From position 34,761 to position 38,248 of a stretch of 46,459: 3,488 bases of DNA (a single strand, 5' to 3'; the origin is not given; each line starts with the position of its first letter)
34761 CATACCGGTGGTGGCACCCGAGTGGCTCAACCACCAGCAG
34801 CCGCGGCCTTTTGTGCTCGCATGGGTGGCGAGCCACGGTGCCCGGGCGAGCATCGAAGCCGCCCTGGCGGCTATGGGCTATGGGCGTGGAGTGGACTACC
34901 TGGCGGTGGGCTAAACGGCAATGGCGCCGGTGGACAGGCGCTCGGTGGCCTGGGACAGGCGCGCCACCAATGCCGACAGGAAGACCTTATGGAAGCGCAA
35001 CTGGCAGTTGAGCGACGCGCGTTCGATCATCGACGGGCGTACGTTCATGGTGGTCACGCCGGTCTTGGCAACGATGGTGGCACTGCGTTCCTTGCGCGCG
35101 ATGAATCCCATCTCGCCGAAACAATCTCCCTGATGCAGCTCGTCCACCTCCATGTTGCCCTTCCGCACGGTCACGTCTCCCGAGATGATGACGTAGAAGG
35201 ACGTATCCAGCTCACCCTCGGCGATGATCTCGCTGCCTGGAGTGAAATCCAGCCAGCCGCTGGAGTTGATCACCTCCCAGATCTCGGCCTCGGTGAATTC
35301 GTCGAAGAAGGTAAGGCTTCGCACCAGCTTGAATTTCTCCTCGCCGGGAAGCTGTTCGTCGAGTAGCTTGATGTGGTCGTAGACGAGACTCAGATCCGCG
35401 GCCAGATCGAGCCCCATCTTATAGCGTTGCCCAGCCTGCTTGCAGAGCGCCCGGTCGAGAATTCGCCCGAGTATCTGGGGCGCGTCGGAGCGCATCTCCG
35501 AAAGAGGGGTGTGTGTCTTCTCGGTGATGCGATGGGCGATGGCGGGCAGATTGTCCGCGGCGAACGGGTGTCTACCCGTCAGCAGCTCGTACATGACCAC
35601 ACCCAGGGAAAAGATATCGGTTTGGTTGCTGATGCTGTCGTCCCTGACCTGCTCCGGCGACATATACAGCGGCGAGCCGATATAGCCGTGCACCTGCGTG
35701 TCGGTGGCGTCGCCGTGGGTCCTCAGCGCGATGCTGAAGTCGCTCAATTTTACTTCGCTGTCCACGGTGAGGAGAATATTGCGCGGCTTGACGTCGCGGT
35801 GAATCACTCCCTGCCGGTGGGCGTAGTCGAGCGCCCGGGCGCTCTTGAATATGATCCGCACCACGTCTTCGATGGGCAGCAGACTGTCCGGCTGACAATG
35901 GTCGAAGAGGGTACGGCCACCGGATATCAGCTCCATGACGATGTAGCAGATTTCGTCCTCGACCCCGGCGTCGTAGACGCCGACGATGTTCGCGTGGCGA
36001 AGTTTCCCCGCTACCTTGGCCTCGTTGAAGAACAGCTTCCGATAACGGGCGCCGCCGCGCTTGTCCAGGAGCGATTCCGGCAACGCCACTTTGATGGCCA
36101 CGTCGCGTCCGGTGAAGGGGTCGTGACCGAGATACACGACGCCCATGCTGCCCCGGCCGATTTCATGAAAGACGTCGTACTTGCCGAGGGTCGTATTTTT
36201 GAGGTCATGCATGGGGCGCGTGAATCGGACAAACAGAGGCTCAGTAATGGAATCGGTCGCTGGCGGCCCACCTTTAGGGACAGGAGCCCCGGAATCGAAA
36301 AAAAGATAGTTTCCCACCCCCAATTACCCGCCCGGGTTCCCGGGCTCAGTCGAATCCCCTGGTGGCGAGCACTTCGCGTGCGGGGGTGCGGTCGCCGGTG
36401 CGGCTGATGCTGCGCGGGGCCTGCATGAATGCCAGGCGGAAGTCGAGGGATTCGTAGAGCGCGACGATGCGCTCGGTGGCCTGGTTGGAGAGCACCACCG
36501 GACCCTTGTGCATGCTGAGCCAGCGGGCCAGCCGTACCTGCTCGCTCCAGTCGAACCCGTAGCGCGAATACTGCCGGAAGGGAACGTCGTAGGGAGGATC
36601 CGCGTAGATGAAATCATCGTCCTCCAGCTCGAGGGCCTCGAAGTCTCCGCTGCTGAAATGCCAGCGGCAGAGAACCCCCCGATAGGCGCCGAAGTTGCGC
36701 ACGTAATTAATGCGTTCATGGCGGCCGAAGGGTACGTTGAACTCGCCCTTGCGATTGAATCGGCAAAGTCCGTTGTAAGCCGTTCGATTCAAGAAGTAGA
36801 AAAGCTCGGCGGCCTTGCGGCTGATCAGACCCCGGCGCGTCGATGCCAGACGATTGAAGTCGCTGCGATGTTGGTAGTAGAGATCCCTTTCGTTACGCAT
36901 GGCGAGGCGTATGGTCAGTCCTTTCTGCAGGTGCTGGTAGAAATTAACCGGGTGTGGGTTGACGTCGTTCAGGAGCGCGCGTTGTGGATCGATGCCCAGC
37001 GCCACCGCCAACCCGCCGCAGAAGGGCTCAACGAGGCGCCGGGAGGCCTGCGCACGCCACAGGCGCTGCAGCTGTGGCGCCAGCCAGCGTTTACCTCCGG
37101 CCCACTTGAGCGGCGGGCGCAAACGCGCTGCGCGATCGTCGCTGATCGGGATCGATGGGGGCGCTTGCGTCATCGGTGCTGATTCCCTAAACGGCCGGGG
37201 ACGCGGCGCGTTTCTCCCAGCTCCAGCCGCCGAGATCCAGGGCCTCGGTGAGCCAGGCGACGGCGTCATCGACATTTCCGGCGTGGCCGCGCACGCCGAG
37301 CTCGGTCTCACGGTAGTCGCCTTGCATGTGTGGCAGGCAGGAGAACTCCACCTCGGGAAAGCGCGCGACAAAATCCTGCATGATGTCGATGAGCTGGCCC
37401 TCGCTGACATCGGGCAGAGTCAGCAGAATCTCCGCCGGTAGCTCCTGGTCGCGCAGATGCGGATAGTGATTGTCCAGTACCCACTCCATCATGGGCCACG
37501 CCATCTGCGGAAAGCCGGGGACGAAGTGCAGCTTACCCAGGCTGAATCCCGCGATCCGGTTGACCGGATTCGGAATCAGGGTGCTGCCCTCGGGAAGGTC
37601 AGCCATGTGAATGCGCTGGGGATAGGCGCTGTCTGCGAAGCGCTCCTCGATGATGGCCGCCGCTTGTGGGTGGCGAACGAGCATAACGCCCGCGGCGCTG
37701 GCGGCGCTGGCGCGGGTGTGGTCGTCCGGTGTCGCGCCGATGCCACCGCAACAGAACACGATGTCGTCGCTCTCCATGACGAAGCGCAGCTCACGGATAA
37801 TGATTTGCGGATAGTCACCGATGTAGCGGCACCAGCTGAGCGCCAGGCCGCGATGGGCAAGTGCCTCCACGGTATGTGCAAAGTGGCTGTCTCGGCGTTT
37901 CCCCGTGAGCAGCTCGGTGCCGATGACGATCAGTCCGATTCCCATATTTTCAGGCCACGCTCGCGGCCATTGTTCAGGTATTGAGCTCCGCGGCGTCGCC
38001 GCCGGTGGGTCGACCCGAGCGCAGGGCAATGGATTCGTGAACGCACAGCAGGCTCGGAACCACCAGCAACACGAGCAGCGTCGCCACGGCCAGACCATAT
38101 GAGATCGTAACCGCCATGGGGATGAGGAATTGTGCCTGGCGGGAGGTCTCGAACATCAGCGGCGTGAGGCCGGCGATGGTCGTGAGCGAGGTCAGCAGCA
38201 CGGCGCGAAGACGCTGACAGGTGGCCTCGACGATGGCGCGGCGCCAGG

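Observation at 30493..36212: Kinase/phosphatase pair with unusual sensor fusions converging on a lipoprotein, membrane-GNAT and GT2 cassette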

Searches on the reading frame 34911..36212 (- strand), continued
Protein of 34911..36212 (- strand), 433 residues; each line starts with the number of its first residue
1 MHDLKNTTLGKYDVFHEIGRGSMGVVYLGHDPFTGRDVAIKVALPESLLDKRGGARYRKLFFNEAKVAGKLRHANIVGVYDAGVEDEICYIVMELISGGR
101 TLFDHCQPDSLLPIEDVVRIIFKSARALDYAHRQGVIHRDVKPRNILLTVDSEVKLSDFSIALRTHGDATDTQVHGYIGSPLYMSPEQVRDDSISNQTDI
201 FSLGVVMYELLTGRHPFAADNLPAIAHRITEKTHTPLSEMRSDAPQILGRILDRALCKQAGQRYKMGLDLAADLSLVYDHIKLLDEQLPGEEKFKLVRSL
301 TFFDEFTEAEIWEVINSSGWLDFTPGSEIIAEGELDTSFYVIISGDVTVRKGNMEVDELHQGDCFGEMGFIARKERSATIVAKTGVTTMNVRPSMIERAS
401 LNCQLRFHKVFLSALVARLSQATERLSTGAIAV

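Call 47: find_encoding_contigs(protein=P0197, flank=10000, max_places=1)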
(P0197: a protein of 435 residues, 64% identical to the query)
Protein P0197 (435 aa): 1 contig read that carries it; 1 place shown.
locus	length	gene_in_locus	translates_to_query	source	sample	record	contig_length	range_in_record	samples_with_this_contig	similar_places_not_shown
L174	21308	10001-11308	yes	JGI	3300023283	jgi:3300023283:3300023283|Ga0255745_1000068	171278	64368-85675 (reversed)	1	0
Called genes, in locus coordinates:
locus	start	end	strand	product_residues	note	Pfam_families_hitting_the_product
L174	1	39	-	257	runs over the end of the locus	PF13489:Methyltransf_23 (weak), PF08241:Methyltransf_11, PF08242:Methyltransf_12, PF13649:Methyltransf_25, PF13847:Methyltransf_31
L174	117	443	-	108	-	PF13489:Methyltransf_23, PF13649:Methyltransf_25 (weak)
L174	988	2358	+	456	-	PF05896:NQRA_N, PF24836:NQRA_2nd, PF11973:NQRA_SLBB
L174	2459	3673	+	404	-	PF03116:NQR2_RnfD_RnfE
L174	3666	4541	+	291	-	PF04205:FMN_bind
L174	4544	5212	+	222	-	PF02508:Rnf-Nqr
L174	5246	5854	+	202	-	PF02508:Rnf-Nqr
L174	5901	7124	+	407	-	PF00111:Fer2, PF00970:FAD_binding_6, PF00175:NAD_binding_1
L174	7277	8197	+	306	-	PF02424:ApbE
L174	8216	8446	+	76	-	PF04400:NqrM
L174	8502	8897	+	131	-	PF00571:CBS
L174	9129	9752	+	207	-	PF00775:Dioxygenase_C, PF13620:CarboxypepD_reg (faint)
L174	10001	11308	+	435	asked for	PF00069:Pkinase, PF03109:ABC1 (faint), PF07714:PK_Tyr_Ser-Thr, PF14531:Kinase-like (weak), PF00027:cNMP_binding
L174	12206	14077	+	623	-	PF03190:Thioredox_DsbH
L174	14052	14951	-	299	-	PF00583:Acetyltransf_1, PF13508:Acetyltransf_7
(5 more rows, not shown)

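Call 54: search_protein_families(library=padloc, proteins=[window:34911-36212:-], max_evalue=0.001)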
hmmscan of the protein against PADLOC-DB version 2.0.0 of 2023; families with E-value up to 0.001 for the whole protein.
window:34911-36212:- (433 aa): 39 families (the best 25 are shown)
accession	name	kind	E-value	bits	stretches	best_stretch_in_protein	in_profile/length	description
PDLC04042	PD-T4-6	-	1.1e-75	253.1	1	6-278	5-273/292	-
PDLC04060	PD-T4-6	-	3.4e-70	235.3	1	9-279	7-271/486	-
PDLC04061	PD-T4-6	-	2.8e-69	232.9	1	5-270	11-276/510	-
PDLC04053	PD-T4-6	-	1.2e-68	229.9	1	4-281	3-275/311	-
PDLC04057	PD-T4-6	-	1.7e-66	223.1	1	6-278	4-271/443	-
PDLC04047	PD-T4-6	-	2.6e-66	221.9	1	1-289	1-284/327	-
PDLC04138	mad6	-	1.2e-64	217.4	1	4-266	45-303/659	mads_6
PDLC04043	PD-T4-6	-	6.7e-63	211.3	1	6-279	11-279/452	-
PDLC04039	PD-T4-6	-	9.1e-61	204.2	1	6-274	10-272/458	-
PDLC04054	PD-T4-6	-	1.6e-56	190.3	1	10-275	11-271/347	-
PDLC04040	PD-T4-6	-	2e-56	189.9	1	18-276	2-264/547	-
PDLC04048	PD-T4-6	-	1e-55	187.5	1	10-277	10-272/354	-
PDLC04064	PD-T4-6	-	1.8e-54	183.1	1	4-276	14-279/369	-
PDLC04052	PD-T4-6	-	2.6e-54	183.2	1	10-275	9-274/496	-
PDLC04041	PD-T4-6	-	1.5e-51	174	1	9-272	27-288/443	-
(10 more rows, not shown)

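Call 56: search_solved_structures(query=window:34911-36212:-, max_evalue=1e-10)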
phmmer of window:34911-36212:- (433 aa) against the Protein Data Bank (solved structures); distinct sequences matched with E-value up to 1e-10: 2075 (the best 60 are shown).
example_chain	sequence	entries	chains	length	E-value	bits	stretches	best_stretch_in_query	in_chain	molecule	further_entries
4rz7_A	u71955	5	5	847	2.6e-48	168.4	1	14-222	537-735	cGMP-dependent protein kinase, putative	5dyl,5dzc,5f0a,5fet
5ezr_A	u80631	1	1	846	2.6e-48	168.4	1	14-222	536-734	cGMP-dependent protein kinase, putative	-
9p74_A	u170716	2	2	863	2.9e-48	168.3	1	14-222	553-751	cGMP-dependent protein kinase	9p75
5dyk_A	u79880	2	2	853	8.9e-48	166.7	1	13-221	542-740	CGMP-dependent protein kinase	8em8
3f69_A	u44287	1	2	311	2.7e-42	148.6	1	11-278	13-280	Serine/threonine-protein kinase pknB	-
3f61_A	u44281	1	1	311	2.7e-42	148.6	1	11-278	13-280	Serine/threonine-protein kinase pknB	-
1mru_A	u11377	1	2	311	3.6e-42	148.2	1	11-278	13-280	Probable serine/threonine-protein kinase pknB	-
3ori_A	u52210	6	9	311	3.6e-42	148.2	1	11-278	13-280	Serine/threonine protein kinase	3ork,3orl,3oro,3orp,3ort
5u94_A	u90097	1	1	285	3.7e-42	148.2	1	11-278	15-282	Serine/threonine-protein kinase PknB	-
6i2p_A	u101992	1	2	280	3.8e-42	148.1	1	11-278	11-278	Serine/threonine-protein kinase PknB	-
6b2p_A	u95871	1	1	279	3.8e-42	148.1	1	11-278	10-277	Serine/threonine-protein kinase PknB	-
1o6y_A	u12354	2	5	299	4.5e-42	147.9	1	11-278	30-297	SERINE/THREONINE-PROTEIN KINASE PKNB | Probable serine/threonine-protein kinase pknB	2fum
9ru3_A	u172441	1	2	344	1.9e-41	145.8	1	9-282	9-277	Serine/threonine-protein kinase StkP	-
9ruk_A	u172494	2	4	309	2.4e-41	145.5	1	9-277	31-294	Serine/threonine-protein kinase StkP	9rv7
3orm_A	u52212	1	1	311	4.4e-41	144.6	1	11-278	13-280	Serine/threonine protein kinase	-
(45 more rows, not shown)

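Call 91: predict_structure(alignment_id=A2)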
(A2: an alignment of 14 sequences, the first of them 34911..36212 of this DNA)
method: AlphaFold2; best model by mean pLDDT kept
length: 433 residues; sequences in the alignment: 14
mean_pLDDT: 64.1   pTM: 0.48
mean pLDDT of the five models: 64.1, 59.4, 58.7, 54.6, 49.0
residues with pLDDT >= 90: 44; 70-90: 151; 50-70: 113; < 50: 125
segments of 3 or more residues with pLDDT < 50: 1-5, 18-24, 44-81, 83-109, 143-179, 283-287, 430-433
pLDDT, mean of each block of 10 residues (from residue 1): 50 57 52 59 46 35 30 38 44 40 41 65 64 54 38 33 33 33 71 58 80 69 68 88 88 91 82 76 52 85 88 80 90 78 92 85 74 70 92 65 85 83 64 37
secondary structure, 60 per line:
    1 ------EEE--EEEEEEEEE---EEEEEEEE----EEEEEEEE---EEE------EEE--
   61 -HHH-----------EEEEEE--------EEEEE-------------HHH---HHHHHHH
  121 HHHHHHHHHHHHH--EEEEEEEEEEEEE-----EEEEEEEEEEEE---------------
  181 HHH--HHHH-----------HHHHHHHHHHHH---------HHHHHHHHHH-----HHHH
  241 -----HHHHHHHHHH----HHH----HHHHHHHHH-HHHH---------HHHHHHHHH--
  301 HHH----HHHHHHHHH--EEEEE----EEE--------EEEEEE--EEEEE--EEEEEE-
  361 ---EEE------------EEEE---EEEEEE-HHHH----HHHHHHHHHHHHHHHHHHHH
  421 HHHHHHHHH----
elements in order: E7-9 E12-20 E24-31 E36-43 E47-49 E56-58 E76-81 E90-94 H114-133 E136-148 E154-165 H186-189 H201-212 H222-231 H237-240 H246-255 H267-275 H277-280 H290-298 H308-316 E319-323 E328-330 E339-344 E347-351 E354-359 E364-366 E379-382 E386-391 H393-396 H401-429

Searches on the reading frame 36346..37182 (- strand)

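Call 54: search_protein_families(library=padloc, proteins=[window:36346-37182:-], max_evalue=0.001)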
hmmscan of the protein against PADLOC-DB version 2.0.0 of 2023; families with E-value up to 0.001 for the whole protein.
window:36346-37182:- (278 aa): 19 families
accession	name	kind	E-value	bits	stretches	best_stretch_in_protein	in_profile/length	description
PDLC03729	oMTase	-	2.7e-67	225.2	1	20-274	3-267/275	orphan methyltransferase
PDLC03294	MTase_II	-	1.1e-53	180.7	1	20-273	3-268/272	Type II methyltransferase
PDLC03735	oMTase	-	4.4e-37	126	1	18-272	4-278/284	orphan methyltransferase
PDLC03266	MTase_II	-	5.5e-30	102.8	1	21-245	14-252/285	Type II methyltransferase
PDLC03261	MTase_II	-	4e-29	99.4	1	15-269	18-280/643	Type II methyltransferase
PDLC03264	MTase_II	-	1.2e-25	88.4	1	21-234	11-236/306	Type II methyltransferase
PDLC03383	MTase_II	-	8.8e-22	75.9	2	100-215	127-239/318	Type II methyltransferase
PDLC03722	oMTase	-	2.7e-15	54.9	1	27-215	7-188/259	orphan methyltransferase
PDLC03247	MTase_II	-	4e-14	50.5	1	21-200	2-185/282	Type II methyltransferase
PDLC03349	MTase_II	-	2.2e-13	48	1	100-245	172-321/374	Type II methyltransferase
PDLC03287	MTase_II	-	3.1e-13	47.4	1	19-210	361-564/646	Type II methyltransferase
PDLC04018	PD-Lambda-5_B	-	4.6e-13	47.1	1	23-247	6-247/291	-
PDLC03344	MTase_II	-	1.5e-10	39.1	1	21-158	3-143/154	Type II methyltransferase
PDLC03302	MTase_II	-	2e-09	34.7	1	25-201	363-545/626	Type II methyltransferase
PDLC03253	MTase_II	-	3.7e-09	34.7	1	21-241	3-221/253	Type II methyltransferase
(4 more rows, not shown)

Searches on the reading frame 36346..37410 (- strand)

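Call 3: search_protein_families(library=pfam, proteins=[window:36346-37410:-], max_evalue=0.01)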
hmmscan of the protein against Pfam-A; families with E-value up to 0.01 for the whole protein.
window:36346-37410:- (354 aa): 1 family
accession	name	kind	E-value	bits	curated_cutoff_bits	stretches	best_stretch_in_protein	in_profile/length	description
PF02086.21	MethyltransfD12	-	2.5e-38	132.7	22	1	103-325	1-243/253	D12 class N6 adenine-specific DNA methyltransferase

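Call 4: search_protein_families(library=ncbifam, proteins=[window:36346-37410:-], max_evalue=0.01)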
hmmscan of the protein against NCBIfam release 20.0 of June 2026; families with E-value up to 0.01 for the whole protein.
window:36346-37410:- (354 aa): 2 families
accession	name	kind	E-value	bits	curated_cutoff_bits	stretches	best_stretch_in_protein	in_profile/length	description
TIGR00571.1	dam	subfamily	2.5e-51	174.9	114.85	1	98-340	2-255/267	Dam family site-specific DNA-(adenine-N6)-methyltransferase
NF008152.0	PRK10904.1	equivalog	3.8e-30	105.2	441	1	98-348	5-265/271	adenine-specific DNA-methyltransferase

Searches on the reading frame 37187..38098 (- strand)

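Call 3: search_protein_families(library=pfam, proteins=[window:37187-38098:-], max_evalue=0.01)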
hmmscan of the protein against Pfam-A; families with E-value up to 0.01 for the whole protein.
window:37187-38098:- (303 aa): 2 families
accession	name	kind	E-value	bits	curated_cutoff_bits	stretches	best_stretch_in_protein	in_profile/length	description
PF00994.29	MoCF_biosynth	-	3.4e-21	75.9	26.6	1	56-208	2-138/144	Probable molybdopterin binding domain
PF24102.1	FLAD1_M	-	7.2e-05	23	27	1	231-288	11-70/78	FAD synthase, middle domain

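Call 4: search_protein_families(library=ncbifam, proteins=[window:37187-38098:-], max_evalue=0.01)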
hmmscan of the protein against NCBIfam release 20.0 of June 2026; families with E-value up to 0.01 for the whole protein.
window:37187-38098:- (303 aa): 7 families
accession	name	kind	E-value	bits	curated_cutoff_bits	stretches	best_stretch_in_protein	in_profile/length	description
NF001813.0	PRK00549.1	equivalog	8.1e-22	77.8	379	1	55-252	4-209/414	competence/damage-inducible protein A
NF002291.0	PRK01215.1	equivalog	3.8e-20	72.1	293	1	56-250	8-208/264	nicotinamide mononucleotide deamidase-related protein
TIGR00200.1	cinA_nterm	subfamily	1.1e-18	67.1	243.15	1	54-243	4-202/414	CinA family nicotinamide mononucleotide deamidase-related protein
NF002978.0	PRK03673.1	equivalog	2e-14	53.3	496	1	56-205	6-162/398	nicotinamide mononucleotide deamidase-related protein YfaY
TIGR00177.1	molyb_syn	domain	5.9e-09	36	85.35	1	53-144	3-90/148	molybdenum cofactor synthesis domain-containing protein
NF002977.0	PRK03670.1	equivalog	9.4e-09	35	305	1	56-260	5-219/252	competence damage-inducible protein A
NF002947.1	PRK03604.1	equivalog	0.00023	20.5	285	1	54-131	148-226/301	bifunctional molybdenum cofactor biosynthesis protein MoaC/MoaB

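Call 54: search_protein_families(library=padloc, proteins=[window:37187-37960:-], max_evalue=0.001)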
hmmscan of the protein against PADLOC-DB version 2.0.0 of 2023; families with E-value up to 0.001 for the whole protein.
window:37187-37960:- (257 aa): 0 families
